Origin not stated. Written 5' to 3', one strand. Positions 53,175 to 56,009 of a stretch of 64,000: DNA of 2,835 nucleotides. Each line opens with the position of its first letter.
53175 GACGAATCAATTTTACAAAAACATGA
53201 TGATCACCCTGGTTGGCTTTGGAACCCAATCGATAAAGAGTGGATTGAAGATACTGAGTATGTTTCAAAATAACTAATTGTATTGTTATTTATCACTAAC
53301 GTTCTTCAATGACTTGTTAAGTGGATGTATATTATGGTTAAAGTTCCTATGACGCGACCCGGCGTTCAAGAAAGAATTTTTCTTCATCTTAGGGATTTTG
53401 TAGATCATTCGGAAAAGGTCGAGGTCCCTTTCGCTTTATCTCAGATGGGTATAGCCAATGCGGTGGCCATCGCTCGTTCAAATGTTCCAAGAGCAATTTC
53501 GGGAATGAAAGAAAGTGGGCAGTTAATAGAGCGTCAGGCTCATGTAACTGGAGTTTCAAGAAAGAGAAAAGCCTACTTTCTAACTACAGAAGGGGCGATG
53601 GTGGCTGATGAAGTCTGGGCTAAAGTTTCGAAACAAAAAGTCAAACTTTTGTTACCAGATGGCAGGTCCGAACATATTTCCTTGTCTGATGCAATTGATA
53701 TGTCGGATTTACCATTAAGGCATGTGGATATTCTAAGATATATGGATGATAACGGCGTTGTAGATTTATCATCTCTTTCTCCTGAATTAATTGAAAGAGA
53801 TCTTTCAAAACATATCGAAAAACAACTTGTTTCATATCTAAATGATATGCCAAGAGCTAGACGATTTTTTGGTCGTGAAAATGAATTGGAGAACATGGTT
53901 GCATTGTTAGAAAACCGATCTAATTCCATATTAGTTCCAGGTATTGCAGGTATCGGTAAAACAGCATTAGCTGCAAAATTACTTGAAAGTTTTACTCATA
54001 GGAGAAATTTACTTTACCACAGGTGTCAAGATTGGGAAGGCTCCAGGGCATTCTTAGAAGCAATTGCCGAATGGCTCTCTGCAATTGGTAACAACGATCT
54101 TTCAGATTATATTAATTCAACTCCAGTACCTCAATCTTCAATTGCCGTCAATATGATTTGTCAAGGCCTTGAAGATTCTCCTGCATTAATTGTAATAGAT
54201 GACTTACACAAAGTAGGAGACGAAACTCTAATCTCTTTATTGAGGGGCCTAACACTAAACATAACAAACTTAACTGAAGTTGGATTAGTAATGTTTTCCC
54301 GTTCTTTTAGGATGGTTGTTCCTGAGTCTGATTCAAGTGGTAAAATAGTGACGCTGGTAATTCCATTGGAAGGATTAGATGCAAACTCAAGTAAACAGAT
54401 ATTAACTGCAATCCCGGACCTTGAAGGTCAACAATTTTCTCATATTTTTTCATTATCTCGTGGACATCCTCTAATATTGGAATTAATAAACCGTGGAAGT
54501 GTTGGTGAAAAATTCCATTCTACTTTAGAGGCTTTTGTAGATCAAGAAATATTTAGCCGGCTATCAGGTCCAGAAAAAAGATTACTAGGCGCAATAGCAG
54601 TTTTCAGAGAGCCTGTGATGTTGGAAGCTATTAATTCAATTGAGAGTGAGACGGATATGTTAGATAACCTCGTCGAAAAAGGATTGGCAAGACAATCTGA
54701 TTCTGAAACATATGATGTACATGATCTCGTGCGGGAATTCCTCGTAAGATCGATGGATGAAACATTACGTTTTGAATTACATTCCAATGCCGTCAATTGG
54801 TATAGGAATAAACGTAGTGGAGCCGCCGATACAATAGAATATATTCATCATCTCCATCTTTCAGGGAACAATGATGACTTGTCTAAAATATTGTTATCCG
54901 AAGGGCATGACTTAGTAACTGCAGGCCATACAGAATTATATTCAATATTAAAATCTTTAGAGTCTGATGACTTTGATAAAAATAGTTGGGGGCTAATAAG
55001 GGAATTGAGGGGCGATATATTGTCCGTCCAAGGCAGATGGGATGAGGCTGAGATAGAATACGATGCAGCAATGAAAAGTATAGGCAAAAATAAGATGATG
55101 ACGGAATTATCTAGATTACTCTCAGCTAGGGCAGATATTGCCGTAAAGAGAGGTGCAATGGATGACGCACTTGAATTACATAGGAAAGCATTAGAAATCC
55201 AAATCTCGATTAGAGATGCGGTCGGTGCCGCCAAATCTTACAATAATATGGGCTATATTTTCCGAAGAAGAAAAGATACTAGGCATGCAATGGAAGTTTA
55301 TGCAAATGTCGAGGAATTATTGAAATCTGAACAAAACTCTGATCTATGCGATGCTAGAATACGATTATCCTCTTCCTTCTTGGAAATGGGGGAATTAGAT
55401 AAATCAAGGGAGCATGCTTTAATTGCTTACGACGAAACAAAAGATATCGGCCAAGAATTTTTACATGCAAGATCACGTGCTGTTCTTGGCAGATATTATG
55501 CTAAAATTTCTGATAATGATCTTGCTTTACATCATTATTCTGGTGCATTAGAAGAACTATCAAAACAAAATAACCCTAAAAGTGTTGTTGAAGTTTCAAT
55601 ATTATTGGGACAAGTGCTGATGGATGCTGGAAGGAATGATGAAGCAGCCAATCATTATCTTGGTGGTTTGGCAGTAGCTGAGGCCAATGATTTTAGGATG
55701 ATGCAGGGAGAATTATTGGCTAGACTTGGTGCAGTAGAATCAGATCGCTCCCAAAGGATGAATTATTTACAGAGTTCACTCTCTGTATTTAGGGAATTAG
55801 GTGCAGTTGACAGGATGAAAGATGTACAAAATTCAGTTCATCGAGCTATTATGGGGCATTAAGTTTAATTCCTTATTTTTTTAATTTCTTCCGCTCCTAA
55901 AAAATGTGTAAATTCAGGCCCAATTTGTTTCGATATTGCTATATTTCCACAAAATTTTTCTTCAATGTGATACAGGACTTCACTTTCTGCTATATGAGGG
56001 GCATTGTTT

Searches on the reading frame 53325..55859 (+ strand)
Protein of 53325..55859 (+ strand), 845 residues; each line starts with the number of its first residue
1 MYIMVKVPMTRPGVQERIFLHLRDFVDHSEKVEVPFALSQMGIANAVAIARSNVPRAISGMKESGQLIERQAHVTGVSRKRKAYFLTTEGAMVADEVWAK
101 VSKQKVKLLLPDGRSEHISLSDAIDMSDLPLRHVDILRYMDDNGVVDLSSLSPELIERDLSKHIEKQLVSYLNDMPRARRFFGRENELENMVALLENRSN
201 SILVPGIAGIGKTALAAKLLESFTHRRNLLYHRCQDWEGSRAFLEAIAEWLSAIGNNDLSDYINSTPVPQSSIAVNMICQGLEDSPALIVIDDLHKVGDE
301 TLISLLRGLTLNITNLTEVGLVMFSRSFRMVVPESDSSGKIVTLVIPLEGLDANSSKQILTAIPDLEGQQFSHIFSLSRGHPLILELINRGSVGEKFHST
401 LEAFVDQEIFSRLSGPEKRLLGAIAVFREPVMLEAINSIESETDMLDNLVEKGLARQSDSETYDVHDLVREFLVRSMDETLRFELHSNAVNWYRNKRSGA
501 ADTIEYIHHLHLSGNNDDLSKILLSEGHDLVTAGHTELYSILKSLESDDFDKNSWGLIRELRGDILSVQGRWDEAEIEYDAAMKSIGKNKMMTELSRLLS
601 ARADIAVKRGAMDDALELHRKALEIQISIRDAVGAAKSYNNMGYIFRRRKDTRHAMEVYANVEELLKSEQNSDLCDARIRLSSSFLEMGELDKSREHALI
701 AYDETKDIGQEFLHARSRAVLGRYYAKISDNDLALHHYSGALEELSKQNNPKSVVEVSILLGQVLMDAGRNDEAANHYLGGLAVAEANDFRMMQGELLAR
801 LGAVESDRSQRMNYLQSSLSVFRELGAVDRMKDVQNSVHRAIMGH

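Call 8: search_protein_families(library=pfam, proteins=[window:53325-55859:+], max_evalue=0.01)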
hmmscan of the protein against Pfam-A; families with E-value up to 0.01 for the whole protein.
window:53325-55859:+ (845 aa): 20 families
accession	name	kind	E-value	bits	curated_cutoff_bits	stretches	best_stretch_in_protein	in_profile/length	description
PF13424.12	TPR_12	-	2.1e-15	57.1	30.1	1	596-666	3-75/77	Tetratricopeptide repeat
PF13191.12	AAA_16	-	8.2e-11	43.1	32.6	1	180-304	1-151/167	AAA ATPase domain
PF13401.12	AAA_22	-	1.7e-08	35.3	27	1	199-322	5-119/130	AAA domain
PF09976.15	TPR_21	-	7.2e-08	32.8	25.5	1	551-596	141-181/193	Tetratricopeptide repeat-like domain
PF07719.23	TPR_2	-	1.6e-07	31.4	27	0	561-584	6-29/34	Tetratricopeptide repeat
PF13432.12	TPR_16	-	2.1e-07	31.7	32.7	1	760-806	2-49/65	Tetratricopeptide repeat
PF00515.34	TPR_1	-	6.8e-07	29.3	27.8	0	599-625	4-30/34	Tetratricopeptide repeat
PF17874.7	TPR_MalT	-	7.3e-07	29.2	45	1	565-788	89-313/336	MalT-like TPR region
PF25201.1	nSTAND6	-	5.7e-05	23.6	27.7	1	182-225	2-44/148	Novel STAND NTPase 6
PF13176.12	TPR_7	-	8.9e-05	22.7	27.9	0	600-625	3-28/36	Tetratricopeptide repeat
PF20703.3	nSTAND1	-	0.00043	20.5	27.1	1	178-224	13-59/379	Novel STAND NTPase 1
PF14938.12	SNAP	-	0.00061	19.8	25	0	603-672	81-151/282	Soluble NSF attachment protein, SNAP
PF00931.28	NB-ARC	-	0.0011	18.7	23.5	0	194-297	12-112/248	NB-ARC domain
PF10602.15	RPN7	-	0.0018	18.5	29.6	0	637-746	37-144/174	26S proteasome subunit RPN7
PF01637.24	ATPase_2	-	0.0023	18.2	33.2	1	181-227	1-48/225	ATPase domain predominantly from Archaea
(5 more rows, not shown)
